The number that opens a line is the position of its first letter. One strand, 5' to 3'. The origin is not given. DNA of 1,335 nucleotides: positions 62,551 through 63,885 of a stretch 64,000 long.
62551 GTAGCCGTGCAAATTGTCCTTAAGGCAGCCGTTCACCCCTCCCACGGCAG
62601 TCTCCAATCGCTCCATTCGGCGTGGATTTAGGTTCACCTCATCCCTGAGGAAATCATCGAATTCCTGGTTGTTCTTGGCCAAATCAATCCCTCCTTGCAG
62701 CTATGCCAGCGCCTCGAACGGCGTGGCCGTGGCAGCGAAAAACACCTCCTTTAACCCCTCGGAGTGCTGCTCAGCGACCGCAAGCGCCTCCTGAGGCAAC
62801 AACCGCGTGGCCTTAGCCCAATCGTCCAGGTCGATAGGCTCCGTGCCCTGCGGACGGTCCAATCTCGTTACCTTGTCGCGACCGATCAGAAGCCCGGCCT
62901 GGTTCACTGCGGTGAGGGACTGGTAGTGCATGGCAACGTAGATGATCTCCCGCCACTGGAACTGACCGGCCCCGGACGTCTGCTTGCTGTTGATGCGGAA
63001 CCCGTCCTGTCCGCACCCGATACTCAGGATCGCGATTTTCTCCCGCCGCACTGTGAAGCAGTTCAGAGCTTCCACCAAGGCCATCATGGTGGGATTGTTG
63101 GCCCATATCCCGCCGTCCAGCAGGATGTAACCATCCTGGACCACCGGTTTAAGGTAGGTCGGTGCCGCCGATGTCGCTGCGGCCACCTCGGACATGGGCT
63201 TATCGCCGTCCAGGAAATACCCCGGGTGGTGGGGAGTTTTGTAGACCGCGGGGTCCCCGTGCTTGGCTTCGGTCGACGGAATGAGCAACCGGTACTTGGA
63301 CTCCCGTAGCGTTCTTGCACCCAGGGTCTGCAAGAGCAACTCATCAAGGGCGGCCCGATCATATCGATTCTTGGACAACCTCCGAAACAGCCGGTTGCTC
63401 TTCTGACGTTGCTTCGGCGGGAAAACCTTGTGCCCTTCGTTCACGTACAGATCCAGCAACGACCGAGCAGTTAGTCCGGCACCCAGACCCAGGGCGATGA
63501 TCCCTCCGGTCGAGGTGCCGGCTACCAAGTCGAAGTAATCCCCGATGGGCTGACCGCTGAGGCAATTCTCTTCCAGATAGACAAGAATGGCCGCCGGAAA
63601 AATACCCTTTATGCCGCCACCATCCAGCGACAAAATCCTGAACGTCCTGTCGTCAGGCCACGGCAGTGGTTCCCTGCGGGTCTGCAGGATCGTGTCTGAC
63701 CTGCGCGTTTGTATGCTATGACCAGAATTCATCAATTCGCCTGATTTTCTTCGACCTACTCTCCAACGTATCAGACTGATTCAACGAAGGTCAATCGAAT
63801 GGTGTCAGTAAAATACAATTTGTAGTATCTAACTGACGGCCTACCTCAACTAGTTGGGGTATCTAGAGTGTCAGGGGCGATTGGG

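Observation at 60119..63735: CBASS anti-phage operon: patatin effector, CD-NTase, E2-E1 conjugating enzyme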

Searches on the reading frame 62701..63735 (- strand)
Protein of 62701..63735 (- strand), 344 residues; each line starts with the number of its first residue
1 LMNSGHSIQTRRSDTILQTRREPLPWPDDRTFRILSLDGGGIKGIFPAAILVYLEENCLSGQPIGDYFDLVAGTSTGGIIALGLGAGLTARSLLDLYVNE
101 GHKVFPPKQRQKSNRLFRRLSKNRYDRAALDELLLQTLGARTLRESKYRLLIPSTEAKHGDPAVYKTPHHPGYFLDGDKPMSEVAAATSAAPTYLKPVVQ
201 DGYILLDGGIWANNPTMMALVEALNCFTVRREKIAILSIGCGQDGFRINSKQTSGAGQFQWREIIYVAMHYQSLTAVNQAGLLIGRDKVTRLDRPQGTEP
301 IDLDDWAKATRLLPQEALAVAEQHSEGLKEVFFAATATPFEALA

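Call 3: search_protein_families(library=pfam, proteins=[window:62701-63735:-], max_evalue=0.01)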
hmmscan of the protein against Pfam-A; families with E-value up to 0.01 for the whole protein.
window:62701-63735:- (344 aa): 1 family
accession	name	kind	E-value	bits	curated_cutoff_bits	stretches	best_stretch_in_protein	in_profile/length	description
PF01734.28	Patatin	-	2e-29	103.6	27.7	1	35-220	1-191/191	Patatin-like phospholipase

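Call 4: search_protein_families(library=padloc, proteins=[window:62701-63735:-], max_evalue=0.01)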
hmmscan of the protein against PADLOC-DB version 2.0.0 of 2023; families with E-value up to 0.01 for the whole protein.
window:62701-63735:- (344 aa): 4 families
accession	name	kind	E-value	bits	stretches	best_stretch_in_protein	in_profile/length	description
PDLC00757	Effector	-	1.4e-105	351.3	1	25-341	3-321/331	Phospholipase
PDLC00758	Effector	-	1.7e-88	295.1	1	29-335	3-322/331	Phospholipase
PDLC00756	Effector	-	1.2e-37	127.7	1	82-273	1-194/280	Phospholipase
PDLC00755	Effector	-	3.7e-30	103.1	1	29-243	8-218/311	Phospholipase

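Call 5: search_protein_families(library=ncbifam, proteins=[window:62701-63735:-], max_evalue=0.01)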
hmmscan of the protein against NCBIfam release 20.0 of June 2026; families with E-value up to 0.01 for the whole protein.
window:62701-63735:- (344 aa): 2 families
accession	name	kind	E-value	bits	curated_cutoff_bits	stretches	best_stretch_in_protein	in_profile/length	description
NF041079.1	CBASS_lipase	equivalog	3.7e-73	246.5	200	1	32-324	1-295/317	CBASS cGAMP-activated phospholipase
NF053870.1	DS2_1_antiphage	equivalog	2.3e-28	99.4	400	1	33-243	1-207/299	anti-phage phospholipase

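Call 8: search_solved_structures(query=window:62701-63735:-, max_evalue=0.001, show_alignments=1)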
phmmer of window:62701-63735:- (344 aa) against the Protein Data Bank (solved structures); distinct sequences matched with E-value up to 0.001: 9.
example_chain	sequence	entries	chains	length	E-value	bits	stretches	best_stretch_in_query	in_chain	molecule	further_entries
9wn1_A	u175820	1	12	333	3.1e-36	128.6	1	31-263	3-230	Patatin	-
9wn0_A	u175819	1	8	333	3.1e-36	128.6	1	31-263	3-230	Patatin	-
9kh6_A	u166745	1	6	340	3.3e-36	128.5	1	31-263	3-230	Patatin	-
9kh7_A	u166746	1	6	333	2.4e-35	125.7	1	31-263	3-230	CBASS cGAMP-activated phospholipase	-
8zr9_A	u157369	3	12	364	2.5e-35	125.6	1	31-252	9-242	CGAMP-activated phospholipase CapV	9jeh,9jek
9kej_A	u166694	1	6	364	6.5e-35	124.2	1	31-252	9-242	CGAMP-activated phospholipase CapV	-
9iom_A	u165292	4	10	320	3.2e-16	62.8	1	27-242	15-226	cUMP-AMP-activated phospholipase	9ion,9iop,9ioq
1oxw_A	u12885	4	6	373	1.9e-13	53.7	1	33-197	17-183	Patatin | Patatin-17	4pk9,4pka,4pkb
6aun_A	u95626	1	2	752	1.3e-12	50.9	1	33-223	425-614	PLA2G6, iPLA2beta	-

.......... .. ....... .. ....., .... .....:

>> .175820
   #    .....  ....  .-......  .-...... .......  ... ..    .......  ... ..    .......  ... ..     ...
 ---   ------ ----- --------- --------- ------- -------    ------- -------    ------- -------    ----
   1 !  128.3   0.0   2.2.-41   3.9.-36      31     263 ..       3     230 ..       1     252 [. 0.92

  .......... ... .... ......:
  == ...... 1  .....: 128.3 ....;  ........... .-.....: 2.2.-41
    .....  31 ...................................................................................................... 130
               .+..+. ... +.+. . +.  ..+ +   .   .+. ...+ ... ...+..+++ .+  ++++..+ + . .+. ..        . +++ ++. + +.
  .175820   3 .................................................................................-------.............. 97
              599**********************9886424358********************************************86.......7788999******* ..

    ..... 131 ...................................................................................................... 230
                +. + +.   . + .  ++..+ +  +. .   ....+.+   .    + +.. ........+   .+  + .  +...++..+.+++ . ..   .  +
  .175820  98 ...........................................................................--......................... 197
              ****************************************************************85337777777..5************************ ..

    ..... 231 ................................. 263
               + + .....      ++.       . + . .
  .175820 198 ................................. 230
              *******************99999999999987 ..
